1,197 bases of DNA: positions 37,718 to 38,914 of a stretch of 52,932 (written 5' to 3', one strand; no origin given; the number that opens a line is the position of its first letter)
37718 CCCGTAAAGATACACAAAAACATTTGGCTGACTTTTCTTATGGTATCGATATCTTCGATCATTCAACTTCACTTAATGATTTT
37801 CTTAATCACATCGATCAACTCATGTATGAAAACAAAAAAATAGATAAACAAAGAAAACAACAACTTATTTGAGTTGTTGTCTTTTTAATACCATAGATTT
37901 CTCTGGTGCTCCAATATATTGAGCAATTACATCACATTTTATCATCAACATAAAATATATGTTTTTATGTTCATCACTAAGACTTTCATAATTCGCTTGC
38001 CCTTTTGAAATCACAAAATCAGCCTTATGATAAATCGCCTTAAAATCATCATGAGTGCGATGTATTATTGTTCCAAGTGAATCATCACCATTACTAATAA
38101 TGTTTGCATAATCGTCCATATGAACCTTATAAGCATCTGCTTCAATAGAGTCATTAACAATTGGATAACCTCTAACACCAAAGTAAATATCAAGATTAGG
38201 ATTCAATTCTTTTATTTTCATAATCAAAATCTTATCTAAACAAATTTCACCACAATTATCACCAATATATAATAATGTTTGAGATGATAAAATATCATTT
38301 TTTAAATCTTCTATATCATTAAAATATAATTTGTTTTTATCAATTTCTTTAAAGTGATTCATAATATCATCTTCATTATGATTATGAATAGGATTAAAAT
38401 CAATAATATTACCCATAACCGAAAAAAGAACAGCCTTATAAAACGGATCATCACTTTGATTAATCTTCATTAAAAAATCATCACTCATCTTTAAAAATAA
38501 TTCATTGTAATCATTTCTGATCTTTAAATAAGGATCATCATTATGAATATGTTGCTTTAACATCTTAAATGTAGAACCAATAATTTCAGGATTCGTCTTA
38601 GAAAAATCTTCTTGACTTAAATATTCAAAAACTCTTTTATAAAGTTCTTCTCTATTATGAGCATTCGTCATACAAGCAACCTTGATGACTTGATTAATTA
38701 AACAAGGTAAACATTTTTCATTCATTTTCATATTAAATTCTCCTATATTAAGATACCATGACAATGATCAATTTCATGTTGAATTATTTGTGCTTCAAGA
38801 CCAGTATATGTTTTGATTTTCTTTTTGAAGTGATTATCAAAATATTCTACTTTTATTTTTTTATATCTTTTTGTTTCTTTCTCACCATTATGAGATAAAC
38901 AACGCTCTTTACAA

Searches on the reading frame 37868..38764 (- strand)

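Call 71: search_protein_families(library=pfam, proteins=[window:37868-38764:-], max_evalue=0.00001)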
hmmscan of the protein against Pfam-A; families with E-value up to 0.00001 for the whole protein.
window:37868-38764:- (299 aa): 1 family
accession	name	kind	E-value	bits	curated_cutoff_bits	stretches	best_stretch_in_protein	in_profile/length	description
PF01937.24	ARMT1-like_dom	-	7.3e-61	206.5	25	1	15-291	2-310/311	Damage-control phosphatase ARMT1-like domain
